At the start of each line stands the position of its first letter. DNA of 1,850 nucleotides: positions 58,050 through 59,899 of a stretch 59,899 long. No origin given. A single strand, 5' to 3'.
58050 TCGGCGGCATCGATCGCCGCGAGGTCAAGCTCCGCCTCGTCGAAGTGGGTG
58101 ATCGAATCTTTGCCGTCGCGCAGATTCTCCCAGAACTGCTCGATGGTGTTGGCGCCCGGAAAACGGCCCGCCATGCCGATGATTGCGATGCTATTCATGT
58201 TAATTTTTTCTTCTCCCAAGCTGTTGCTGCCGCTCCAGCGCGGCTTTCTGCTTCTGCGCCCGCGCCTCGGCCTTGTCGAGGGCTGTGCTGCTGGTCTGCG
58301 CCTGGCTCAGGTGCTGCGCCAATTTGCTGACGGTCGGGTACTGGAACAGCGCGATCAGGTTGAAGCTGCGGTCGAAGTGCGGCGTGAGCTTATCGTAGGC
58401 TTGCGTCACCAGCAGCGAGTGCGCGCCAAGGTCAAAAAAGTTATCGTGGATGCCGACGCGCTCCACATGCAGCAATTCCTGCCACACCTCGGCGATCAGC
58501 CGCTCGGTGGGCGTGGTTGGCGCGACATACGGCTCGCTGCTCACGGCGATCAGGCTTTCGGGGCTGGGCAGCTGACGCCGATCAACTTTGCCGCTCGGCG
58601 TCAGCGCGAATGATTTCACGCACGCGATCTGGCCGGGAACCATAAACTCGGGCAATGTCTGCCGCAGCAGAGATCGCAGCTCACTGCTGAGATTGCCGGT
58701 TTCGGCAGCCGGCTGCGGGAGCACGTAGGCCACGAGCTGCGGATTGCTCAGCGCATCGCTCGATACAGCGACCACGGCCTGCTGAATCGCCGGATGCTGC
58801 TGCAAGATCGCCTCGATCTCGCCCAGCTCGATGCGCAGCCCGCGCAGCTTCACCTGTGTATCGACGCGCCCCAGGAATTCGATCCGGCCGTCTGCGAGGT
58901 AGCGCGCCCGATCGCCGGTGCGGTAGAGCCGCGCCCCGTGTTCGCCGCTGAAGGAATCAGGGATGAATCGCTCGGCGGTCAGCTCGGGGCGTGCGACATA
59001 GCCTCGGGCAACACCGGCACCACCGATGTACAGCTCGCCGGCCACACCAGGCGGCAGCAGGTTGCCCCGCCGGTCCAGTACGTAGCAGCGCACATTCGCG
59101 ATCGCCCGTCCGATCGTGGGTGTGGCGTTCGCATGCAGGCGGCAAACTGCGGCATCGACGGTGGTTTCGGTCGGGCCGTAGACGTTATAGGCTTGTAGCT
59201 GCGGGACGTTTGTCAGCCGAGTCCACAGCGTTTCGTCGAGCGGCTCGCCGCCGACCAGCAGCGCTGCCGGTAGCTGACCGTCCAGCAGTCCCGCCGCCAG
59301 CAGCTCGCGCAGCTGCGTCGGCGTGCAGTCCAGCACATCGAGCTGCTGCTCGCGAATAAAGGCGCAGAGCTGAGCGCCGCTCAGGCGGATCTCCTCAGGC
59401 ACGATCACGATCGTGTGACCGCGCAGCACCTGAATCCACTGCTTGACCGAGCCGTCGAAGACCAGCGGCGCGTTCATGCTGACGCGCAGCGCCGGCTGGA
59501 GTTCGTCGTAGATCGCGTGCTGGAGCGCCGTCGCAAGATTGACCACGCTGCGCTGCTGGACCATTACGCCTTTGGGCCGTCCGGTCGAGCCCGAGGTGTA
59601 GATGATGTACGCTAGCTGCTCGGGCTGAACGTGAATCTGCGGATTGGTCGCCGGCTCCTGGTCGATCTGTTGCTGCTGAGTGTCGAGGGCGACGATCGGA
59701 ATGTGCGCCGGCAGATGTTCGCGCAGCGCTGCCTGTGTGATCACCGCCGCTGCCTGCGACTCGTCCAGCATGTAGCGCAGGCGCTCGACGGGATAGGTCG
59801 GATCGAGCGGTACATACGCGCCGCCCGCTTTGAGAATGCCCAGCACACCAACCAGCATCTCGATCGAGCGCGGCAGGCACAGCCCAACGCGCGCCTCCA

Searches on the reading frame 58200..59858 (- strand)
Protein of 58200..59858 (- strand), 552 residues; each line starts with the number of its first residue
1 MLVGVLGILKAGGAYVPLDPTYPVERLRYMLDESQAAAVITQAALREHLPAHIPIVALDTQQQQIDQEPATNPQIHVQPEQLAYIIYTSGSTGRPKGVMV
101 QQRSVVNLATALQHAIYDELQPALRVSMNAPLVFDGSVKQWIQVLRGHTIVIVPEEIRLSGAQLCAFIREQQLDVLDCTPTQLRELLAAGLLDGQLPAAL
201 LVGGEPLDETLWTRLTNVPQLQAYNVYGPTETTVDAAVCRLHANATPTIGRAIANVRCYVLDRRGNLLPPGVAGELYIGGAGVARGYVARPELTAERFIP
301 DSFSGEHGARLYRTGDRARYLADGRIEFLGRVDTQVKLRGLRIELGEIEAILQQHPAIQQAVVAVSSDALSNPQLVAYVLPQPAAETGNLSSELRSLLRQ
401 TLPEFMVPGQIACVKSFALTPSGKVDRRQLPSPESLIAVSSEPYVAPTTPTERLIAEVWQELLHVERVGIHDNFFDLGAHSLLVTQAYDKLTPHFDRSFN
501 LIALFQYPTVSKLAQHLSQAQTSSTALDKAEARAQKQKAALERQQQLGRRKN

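Call 10: search_protein_families(library=pfam, proteins=[window:58200-59858:-], max_evalue=0.001)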
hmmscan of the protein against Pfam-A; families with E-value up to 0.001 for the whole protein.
window:58200-59858:- (552 aa): 3 families
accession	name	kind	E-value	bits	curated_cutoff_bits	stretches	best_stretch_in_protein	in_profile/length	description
PF00501.34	AMP-binding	-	3.5e-68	230.6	29.9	1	1-287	59-383/384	AMP-binding enzyme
PF13193.12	AMP-binding_C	-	1.2e-12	49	24.5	1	347-424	1-76/76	AMP-binding enzyme C-terminal domain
PF00550.31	PP-binding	-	3.1e-12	47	20.8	1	454-517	2-67/67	Phosphopantetheine attachment site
